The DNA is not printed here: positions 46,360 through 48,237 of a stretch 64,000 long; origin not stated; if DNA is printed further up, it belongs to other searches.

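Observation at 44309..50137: Reduced cell-wall cluster with a D-aminoacylase-family amidohydrolase in the murD slot between mraY and ftsW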

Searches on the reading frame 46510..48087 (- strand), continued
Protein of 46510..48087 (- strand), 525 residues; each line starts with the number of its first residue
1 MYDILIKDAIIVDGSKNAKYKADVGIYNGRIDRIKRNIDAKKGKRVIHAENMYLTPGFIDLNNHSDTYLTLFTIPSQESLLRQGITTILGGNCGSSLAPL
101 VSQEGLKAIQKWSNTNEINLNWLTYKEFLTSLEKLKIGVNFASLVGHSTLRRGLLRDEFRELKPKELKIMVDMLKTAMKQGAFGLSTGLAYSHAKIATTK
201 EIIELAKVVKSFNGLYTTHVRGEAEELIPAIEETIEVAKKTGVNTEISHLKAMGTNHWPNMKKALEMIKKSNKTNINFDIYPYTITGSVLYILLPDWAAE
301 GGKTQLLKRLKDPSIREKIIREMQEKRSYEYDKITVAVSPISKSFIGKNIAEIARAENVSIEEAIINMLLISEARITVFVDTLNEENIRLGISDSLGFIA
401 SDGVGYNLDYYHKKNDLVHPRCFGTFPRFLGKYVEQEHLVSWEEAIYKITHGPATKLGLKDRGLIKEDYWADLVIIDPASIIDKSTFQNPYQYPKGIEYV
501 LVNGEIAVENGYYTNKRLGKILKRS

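Call 36: search_protein_families(library=ncbifam, proteins=[L009:11583-14024:+, L029:11676-14252:+, L022:11714-12610:+, L027:9011-9640:+, L043:3843-4526:+, L017:14380-15636:+, L017:11786-13180:+, L026:12008-13414:+, L043:1052-2185:+, L017:8958-9986:+], max_evalue=0.001)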
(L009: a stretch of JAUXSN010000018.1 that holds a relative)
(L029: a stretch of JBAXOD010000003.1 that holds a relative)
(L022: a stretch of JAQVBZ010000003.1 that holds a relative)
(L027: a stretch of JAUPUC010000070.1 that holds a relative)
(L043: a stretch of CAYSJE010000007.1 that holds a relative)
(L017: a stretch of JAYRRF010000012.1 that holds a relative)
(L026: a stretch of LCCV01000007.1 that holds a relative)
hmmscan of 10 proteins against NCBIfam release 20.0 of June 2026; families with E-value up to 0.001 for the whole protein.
L009:11583-14024:+ (814 aa): 23 families
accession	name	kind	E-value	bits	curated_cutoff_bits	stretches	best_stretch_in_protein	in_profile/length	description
NF041275.1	MurL_Xanthmoales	equivalog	3.2e-105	352.2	700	1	5-402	7-407/447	UDP-N-acetyl-alpha-D-muramoyl-L-alanyl-L-glutamate epimerase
TIGR01087.1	murD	equivalog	2.8e-73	247.5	211.95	2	631-809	261-440/441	UDP-N-acetylmuramoyl-L-alanine--D-glutamate ligase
TIGR01082.1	murC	equivalog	3.3e-24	85.8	335.1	2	511-610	99-197/449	UDP-N-acetylmuramate--L-alanine ligase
TIGR01085.1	murE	subfamily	3.6e-23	82.2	257.3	3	494-555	66-128/472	UDP-N-acetylmuramyl-tripeptide synthetase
NF053647.1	pMurD2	equivalog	8.2e-23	81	550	1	495-748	82-348/405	pseudomurein biosynthesis peptide ligase pMurD2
TIGR01143.1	murF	subfamily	2e-21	76.5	288.6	2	505-619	67-188/418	UDP-N-acetylmuramoyl-tripeptide--D-alanyl-D-alanine ligase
NF001124.0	PRK00139.1-2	equivalog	7.1e-21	74.5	476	2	486-614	83-232/500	UDP-N-acetylmuramoyl-L-alanyl-D-glutamate--2,6-diaminopimelate ligase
NF008896.0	PRK11929.1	equivalog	1.2e-20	73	1023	2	489-615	87-237/965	bifunctional UDP-N-acetylmuramoyl-L-alanyl-D-glutamate--2,6-diaminopimelate ligase MurE/UDP-N-acetylmuramoyl-tripeptide--D-alanyl-D-alanine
NF001126.0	PRK00139.1-4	equivalog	6.3e-20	71.2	373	3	509-554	101-146/486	UDP-N-acetylmuramoyl-L-alanyl-D-glutamate--2,6-diaminopimelate ligase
NF001123.0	PRK00139.1-1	equivalog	5.1e-14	51.8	586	1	479-617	72-233/493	UDP-N-acetylmuramoyl-L-alanyl-D-glutamate--2,6-diaminopimelate ligase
NF053646.1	pMurD1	equivalog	6.4e-12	44.9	610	1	512-612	109-217/465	pseudomurein biosynthesis peptide ligase pMurD1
NF053648.1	pMurE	equivalog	7.8e-12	44.6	600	2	625-711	268-351/464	pseudomurein biosynthesis peptide ligase pMurE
NF011171.0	PRK14573.1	equivalog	2.1e-11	42.5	1015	2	509-604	101-195/809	bifunctional UDP-N-acetylmuramate--L-alanine ligase/D-alanine--D-alanine ligase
NF033197.0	F430_CfbE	equivalog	5.1e-11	42.2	250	2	638-784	266-425/430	coenzyme F430 synthase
NF010628.0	PRK14022.1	equivalog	9e-11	41.2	536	0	635-715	290-371/483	UDP-N-acetylmuramoyl-L-alanyl-D-glutamate--L-lysine ligase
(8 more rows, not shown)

L029:11676-14252:+ (859 aa): 18 families
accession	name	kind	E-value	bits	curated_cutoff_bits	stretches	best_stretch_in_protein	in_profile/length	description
NF041275.1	MurL_Xanthmoales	equivalog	7.1e-111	370.8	700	1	28-436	8-413/447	UDP-N-acetyl-alpha-D-muramoyl-L-alanyl-L-glutamate epimerase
TIGR01087.1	murD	equivalog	4.6e-73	246.8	211.95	1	467-853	3-438/441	UDP-N-acetylmuramoyl-L-alanine--D-glutamate ligase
TIGR01082.1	murC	equivalog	2.2e-21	76.4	335.1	2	526-670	85-229/449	UDP-N-acetylmuramate--L-alanine ligase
NF053647.1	pMurD2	equivalog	1e-19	70.8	550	1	510-791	65-345/405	pseudomurein biosynthesis peptide ligase pMurD2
NF008896.0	PRK11929.1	equivalog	4.3e-18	64.6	1023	2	536-669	600-740/965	bifunctional UDP-N-acetylmuramoyl-L-alanyl-D-glutamate--2,6-diaminopimelate ligase MurE/UDP-N-acetylmuramoyl-tripeptide--D-alanyl-D-alanine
TIGR01143.1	murF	subfamily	5.5e-18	65.1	288.6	1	538-758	72-322/418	UDP-N-acetylmuramoyl-tripeptide--D-alanyl-D-alanine ligase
TIGR01085.1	murE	subfamily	1.1e-17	64.1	257.3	2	532-580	76-125/472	UDP-N-acetylmuramyl-tripeptide synthetase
NF001124.0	PRK00139.1-2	equivalog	2.5e-14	52.9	476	1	514-578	83-147/500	UDP-N-acetylmuramoyl-L-alanyl-D-glutamate--2,6-diaminopimelate ligase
NF001126.0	PRK00139.1-4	equivalog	7.9e-14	51.1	373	2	541-576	105-140/486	UDP-N-acetylmuramoyl-L-alanyl-D-glutamate--2,6-diaminopimelate ligase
NF011171.0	PRK14573.1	equivalog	1e-13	50.1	1015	2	541-660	105-223/809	bifunctional UDP-N-acetylmuramate--L-alanine ligase/D-alanine--D-alanine ligase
TIGR01081.1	mpl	equivalog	1.3e-10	40.9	388.7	1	682-753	272-342/448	UDP-N-acetylmuramate:L-alanyl-gamma-D-glutamyl-meso-diaminopimelate ligase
NF053646.1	pMurD1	equivalog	5.1e-10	38.6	610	1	536-639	105-216/465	pseudomurein biosynthesis peptide ligase pMurD1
NF001123.0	PRK00139.1-1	equivalog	7.6e-10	38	586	0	539-584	106-151/493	UDP-N-acetylmuramoyl-L-alanyl-D-glutamate--2,6-diaminopimelate ligase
NF053645.1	pMurC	equivalog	7.6e-08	31.5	560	1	539-663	101-233/492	pseudomurein biosynthesis peptide ligase pMurC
NF053648.1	pMurE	equivalog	3.8e-06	25.9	600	0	543-569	101-127/464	pseudomurein biosynthesis peptide ligase pMurE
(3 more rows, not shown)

L022:11714-12610:+ (299 aa): 6 families
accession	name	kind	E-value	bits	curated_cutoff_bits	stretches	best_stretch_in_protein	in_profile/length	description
NF008096.1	PRK10838.1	equivalog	1.9e-19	70.2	186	1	180-298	74-187/189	bifunctional murein DD-endopeptidase/murein LD-carboxypeptidase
NF010495.0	PRK13914.1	equivalog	3.9e-10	39.3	647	1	175-261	367-451/481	invasion associated endopeptidase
NF033742.1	NlpC_p60_RipB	exception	1.8e-08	34.3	335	1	198-277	114-187/206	NlpC/P60 family peptidoglycan endopeptidase RipB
NF038345.1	wall_hydro_RipC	exception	9.9e-07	28.5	425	1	173-278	250-347/362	peptidoglycan hydrolase RipC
NF046048.1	NlpC_P60_DIP1281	equivalog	0.00062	18.7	517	1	200-271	499-564/587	DIP1281 family NlpC/P60 protein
NF006361.0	PRK08581.1-3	equivalog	0.00096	17.7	839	0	198-270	212-282/652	amidase domain-containing protein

L027:9011-9640:+ (210 aa): 1 family
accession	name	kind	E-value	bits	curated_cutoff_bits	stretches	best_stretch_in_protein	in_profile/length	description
NF007369.0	PRK09867.1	equivalog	1e-22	81.1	353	1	29-199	25-195/209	hypothetical protein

L043:3843-4526:+ (228 aa): 2 families
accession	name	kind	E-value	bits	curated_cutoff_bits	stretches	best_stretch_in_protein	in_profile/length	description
NF008096.1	PRK10838.1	equivalog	6.4e-13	48.9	186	1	106-185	70-150/189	bifunctional murein DD-endopeptidase/murein LD-carboxypeptidase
NF038345.1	wall_hydro_RipC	exception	6.8e-06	25.7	425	1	118-185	265-330/362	peptidoglycan hydrolase RipC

L017:14380-15636:+ (419 aa): 6 families
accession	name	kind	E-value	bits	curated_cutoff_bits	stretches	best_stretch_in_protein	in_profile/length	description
NF006873.0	PRK09369.1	subfamily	1.2e-143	478.8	297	1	1-417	1-417/419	UDP-N-acetylglucosamine 1-carboxyvinyltransferase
TIGR01072.1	murA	equivalog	1.6e-143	478.5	392.7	1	1-416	1-416/416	UDP-N-acetylglucosamine 1-carboxyvinyltransferase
NF009470.0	PRK12830.1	equivalog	8.5e-116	387.1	552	1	1-418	1-416/417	UDP-N-acetylglucosamine 1-carboxyvinyltransferase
TIGR01356.1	aroA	equivalog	8.8e-31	107.1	287.25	1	14-408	1-410/415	3-phosphoshikimate 1-carboxyvinyltransferase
NF011381.1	PRK14806.1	equivalog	2.2e-18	65.9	902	1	3-414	303-730/733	bifunctional prephenate dehydrogenase/3-phosphoshikimate 1-carboxyvinyltransferase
NF008816.0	PRK11860.1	equivalog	4e-10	38.5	943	1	10-286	13-304/662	bifunctional 3-phosphoshikimate 1-carboxyvinyltransferase/cytidylate kinase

L017:11786-13180:+ (465 aa): 25 families
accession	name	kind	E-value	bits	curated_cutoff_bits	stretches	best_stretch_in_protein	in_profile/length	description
TIGR01087.1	murD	equivalog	1.7e-108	363.5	211.95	1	17-463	1-440/441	UDP-N-acetylmuramoyl-L-alanine--D-glutamate ligase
TIGR01082.1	murC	equivalog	7.6e-37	127.4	335.1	1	24-361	6-339/449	UDP-N-acetylmuramate--L-alanine ligase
TIGR01143.1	murF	subfamily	5.4e-33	114.6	288.6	1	120-361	72-320/418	UDP-N-acetylmuramoyl-tripeptide--D-alanyl-D-alanine ligase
NF001126.0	PRK00139.1-4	equivalog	1.3e-31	109.7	373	2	173-438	174-454/486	UDP-N-acetylmuramoyl-L-alanyl-D-glutamate--2,6-diaminopimelate ligase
TIGR01085.1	murE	subfamily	1.1e-29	103.7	257.3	2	163-438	146-443/472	UDP-N-acetylmuramyl-tripeptide synthetase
NF001124.0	PRK00139.1-2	equivalog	1.1e-28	100.3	476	2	173-361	179-373/500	UDP-N-acetylmuramoyl-L-alanyl-D-glutamate--2,6-diaminopimelate ligase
NF053645.1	pMurC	equivalog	6.9e-28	97.6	560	2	36-227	17-214/492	pseudomurein biosynthesis peptide ligase pMurC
NF053646.1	pMurD1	equivalog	7e-25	87.6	610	1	18-366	3-355/465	pseudomurein biosynthesis peptide ligase pMurD1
NF008896.0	PRK11929.1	equivalog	8e-25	86.8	1023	1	121-361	603-857/965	bifunctional UDP-N-acetylmuramoyl-L-alanyl-D-glutamate--2,6-diaminopimelate ligase MurE/UDP-N-acetylmuramoyl-tripeptide--D-alanyl-D-alanine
NF001123.0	PRK00139.1-1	equivalog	2.5e-22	79.2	586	1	123-439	108-462/493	UDP-N-acetylmuramoyl-L-alanyl-D-glutamate--2,6-diaminopimelate ligase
NF053647.1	pMurD2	equivalog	1.1e-20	73.9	550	2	18-245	3-222/405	pseudomurein biosynthesis peptide ligase pMurD2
NF008041.0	PRK10773.1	equivalog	3.1e-17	62.5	551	1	121-361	99-350/453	UDP-N-acetylmuramoyl-tripeptide--D-alanyl-D-alanine ligase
NF053648.1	pMurE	equivalog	3.5e-16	59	600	1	191-361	188-350/464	pseudomurein biosynthesis peptide ligase pMurE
NF033197.0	F430_CfbE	equivalog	7.7e-16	58.1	250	2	120-150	97-127/430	coenzyme F430 synthase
NF010628.0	PRK14022.1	equivalog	9.2e-16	57.6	536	1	174-445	182-460/483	UDP-N-acetylmuramoyl-L-alanyl-D-glutamate--L-lysine ligase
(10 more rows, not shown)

L026:12008-13414:+ (469 aa): 20 families
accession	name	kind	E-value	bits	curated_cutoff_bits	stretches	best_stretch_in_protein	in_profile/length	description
TIGR01087.1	murD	equivalog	1.4e-99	334.2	211.95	2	9-243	1-223/441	UDP-N-acetylmuramoyl-L-alanine--D-glutamate ligase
TIGR01143.1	murF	subfamily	6.7e-22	78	288.6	2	117-250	70-207/418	UDP-N-acetylmuramoyl-tripeptide--D-alanyl-D-alanine ligase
NF053646.1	pMurD1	equivalog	3e-21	75.6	610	2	10-145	3-133/465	pseudomurein biosynthesis peptide ligase pMurD1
NF053647.1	pMurD2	equivalog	2.7e-20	72.7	550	1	9-317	2-295/405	pseudomurein biosynthesis peptide ligase pMurD2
NF053645.1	pMurC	equivalog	3.3e-20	72.2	560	1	25-240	15-227/492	pseudomurein biosynthesis peptide ligase pMurC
NF001124.0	PRK00139.1-2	equivalog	9.2e-20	70.8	476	2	113-248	101-255/500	UDP-N-acetylmuramoyl-L-alanyl-D-glutamate--2,6-diaminopimelate ligase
NF001126.0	PRK00139.1-4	equivalog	4.3e-19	68.4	373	2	171-261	173-263/486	UDP-N-acetylmuramoyl-L-alanyl-D-glutamate--2,6-diaminopimelate ligase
TIGR01082.1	murC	equivalog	4.5e-18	65.6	335.1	1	73-251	50-226/449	UDP-N-acetylmuramate--L-alanine ligase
TIGR01085.1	murE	subfamily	3.6e-15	55.8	257.3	2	171-256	157-241/472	UDP-N-acetylmuramyl-tripeptide synthetase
NF008896.0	PRK11929.1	equivalog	6.4e-15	54.1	1023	1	171-240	181-250/965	bifunctional UDP-N-acetylmuramoyl-L-alanyl-D-glutamate--2,6-diaminopimelate ligase MurE/UDP-N-acetylmuramoyl-tripeptide--D-alanyl-D-alanine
NF010628.0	PRK14022.1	equivalog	9.3e-14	51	536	2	123-154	113-144/483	UDP-N-acetylmuramoyl-L-alanyl-D-glutamate--L-lysine ligase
NF001123.0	PRK00139.1-1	equivalog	3.3e-12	45.8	586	1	123-256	109-259/493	UDP-N-acetylmuramoyl-L-alanyl-D-glutamate--2,6-diaminopimelate ligase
NF033197.0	F430_CfbE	equivalog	5.2e-12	45.4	250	1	58-157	44-133/430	coenzyme F430 synthase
NF010693.0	PRK14093.1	equivalog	3e-10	39.4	544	1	117-334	104-323/479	UDP-N-acetylmuramoylalanyl-D-glutamyl-2,6-diaminopimelate--D-alanyl-D-alanine ligase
TIGR02068.2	cya_phycin_syn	equivalog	4.2e-07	28.4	850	0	121-147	479-505/862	cyanophycin synthetase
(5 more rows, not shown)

L043:1052-2185:+ (378 aa): 0 families

L017:8958-9986:+ (343 aa): 0 families

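Call 37: search_protein_families(library=pfam, proteins=[L009:11583-14024:+, L029:11676-14252:+, L022:11714-12610:+, L027:9011-9640:+, L043:3843-4526:+, L043:1052-2185:+, L038:6099-6617:+, L042:7214-9973:+, L042:11591-11947:+, L017:8958-9986:+], max_evalue=0.001)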
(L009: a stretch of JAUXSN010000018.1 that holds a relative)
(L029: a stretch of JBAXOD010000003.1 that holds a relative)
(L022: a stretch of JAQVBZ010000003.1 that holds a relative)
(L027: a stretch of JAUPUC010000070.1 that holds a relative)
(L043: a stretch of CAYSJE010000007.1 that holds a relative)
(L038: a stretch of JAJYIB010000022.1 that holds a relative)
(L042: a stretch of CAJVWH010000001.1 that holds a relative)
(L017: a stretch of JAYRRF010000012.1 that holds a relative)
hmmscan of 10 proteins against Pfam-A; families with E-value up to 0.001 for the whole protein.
L009:11583-14024:+ (814 aa): 2 families
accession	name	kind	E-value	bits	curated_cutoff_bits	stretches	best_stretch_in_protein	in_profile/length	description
PF08245.18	Mur_ligase_M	-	2.2e-23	83.7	24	1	517-621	1-120/200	Mur ligase middle domain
PF02875.26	Mur_ligase_C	-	1.3e-06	29.7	28.4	1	676-785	1-124/127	Mur ligase, glutamate ligase domain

L029:11676-14252:+ (859 aa): 2 families
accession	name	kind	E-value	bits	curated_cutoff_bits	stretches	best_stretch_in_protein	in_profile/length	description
PF08245.18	Mur_ligase_M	-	1e-23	84.8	24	1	545-671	1-145/200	Mur ligase middle domain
PF02875.26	Mur_ligase_C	-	0.00026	22.2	28.4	0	722-830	1-123/127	Mur ligase, glutamate ligase domain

L022:11714-12610:+ (299 aa): 2 families
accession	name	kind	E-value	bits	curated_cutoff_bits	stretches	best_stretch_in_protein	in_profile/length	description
PF00877.26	NLPC_P60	-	1.8e-18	66.9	23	1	186-294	1-104/105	NlpC/P60 family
PF04972.22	BON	-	6.4e-06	26.8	27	1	5-69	3-68/69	BON domain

L027:9011-9640:+ (210 aa): 1 family
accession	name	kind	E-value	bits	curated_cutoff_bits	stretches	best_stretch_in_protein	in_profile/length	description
PF09997.14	DUF2238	-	1e-46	158.7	26.4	1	48-184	2-138/140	Predicted membrane protein (DUF2238)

L043:3843-4526:+ (228 aa): 1 family
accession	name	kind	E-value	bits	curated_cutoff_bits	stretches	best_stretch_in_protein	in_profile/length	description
PF00877.26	NLPC_P60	-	7.8e-14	52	23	1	118-187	3-73/105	NlpC/P60 family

L043:1052-2185:+ (378 aa): 0 families

L038:6099-6617:+ (173 aa): 1 family
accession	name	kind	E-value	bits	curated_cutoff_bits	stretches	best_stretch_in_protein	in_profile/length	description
PF06725.17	3D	-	5e-13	49.5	23.8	1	103-152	2-58/72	3D domain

L042:7214-9973:+ (920 aa): 5 families
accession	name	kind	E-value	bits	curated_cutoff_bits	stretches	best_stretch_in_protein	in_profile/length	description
PF10412.15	TrwB_AAD_bind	-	5.7e-08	32.5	20.5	0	512-579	11-72/387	Type IV secretion-system coupling protein DNA-binding domain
PF02534.20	T4SS-DNA_transf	-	2.8e-07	30.2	20.1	1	499-818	31-350/468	Type IV secretory system Conjugative DNA transfer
PF13401.12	AAA_22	-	7.6e-06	26.7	27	1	515-605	4-92/130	AAA domain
PF01935.23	DUF87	-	1.8e-05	25.4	23.2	1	516-559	23-66/220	Helicase HerA, central domain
PF12696.13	TraG-D_C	-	0.00011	22.5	22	1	773-831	2-65/126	TraM recognition site of TraD and TraG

L042:11591-11947:+ (119 aa): 1 family
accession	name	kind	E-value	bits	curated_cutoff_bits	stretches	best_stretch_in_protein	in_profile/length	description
PF02675.21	AdoMet_dc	-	1.1e-26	93.7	25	1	16-113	6-103/107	S-adenosylmethionine decarboxylase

L017:8958-9986:+ (343 aa): 0 families

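Call 48: find_homologous_proteins(query=A2, max_evalue=1e-20)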
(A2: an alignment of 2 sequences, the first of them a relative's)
Query A2 (2 sequences) (489 aa, profile of the alignment): 2285 proteins with E <= 1e-20 among 8000 candidates; the best 120 are listed.
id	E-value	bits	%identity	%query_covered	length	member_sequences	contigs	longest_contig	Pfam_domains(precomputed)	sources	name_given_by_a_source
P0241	1.6e-281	952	100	100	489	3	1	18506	PF08245.19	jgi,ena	-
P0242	1.8e-275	932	36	98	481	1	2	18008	PF02875.27,PF08245.19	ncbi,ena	-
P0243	7.7e-253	858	83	100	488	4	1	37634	PF02875.27,PF08245.19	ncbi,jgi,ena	ncbi:MAG: UDP-N-acetylmuramoyl-L-alanine--D-glutamate ligase [Patescibacteria group bacterium]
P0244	8.0e-250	848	85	100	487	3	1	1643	PF02875.27,PF08245.19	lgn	-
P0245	9.7e-249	844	83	100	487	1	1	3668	PF02875.27,PF08245.19,PF01225.31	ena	-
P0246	6.5e-242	822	81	100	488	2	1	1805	PF02875.27,PF08245.19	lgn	-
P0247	1.2e-231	788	77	100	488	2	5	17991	PF02875.27,PF08245.19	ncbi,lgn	-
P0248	2.7e-229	780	73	100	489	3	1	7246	PF02875.27,PF08245.19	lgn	-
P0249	1.0e-226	771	72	100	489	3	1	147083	PF08245.19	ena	-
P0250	2.0e-226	770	72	100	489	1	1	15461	PF02875.27,PF08245.19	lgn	-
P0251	6.1e-222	756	72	100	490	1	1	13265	PF02875.27,PF08245.19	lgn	-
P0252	7.6e-221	752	69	100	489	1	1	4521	PF02875.27,PF08245.19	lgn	-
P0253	3.6e-219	747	68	100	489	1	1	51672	PF02875.27,PF08245.19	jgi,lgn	jgi:UDP-N-acetylmuramoylalanine--D-glutamate ligase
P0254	2.3e-218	744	72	100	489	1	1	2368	PF02875.27,PF08245.19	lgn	-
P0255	2.0e-217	741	69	100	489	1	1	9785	PF02875.27,PF08245.19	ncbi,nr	ncbi:MAG: UDP-N-acetylmuramoyl-L-alanine--D-glutamate ligase [Candidatus Pacebacteria bacterium]|nr:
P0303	3.0e-180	618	53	99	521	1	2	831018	PF02875.27,PF08245.19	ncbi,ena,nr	ncbi:UDP-N-acetylmuramoyl-L-alanine--D-glutamate ligase [Candidatus Parcubacteria bacterium]|nr:UDP-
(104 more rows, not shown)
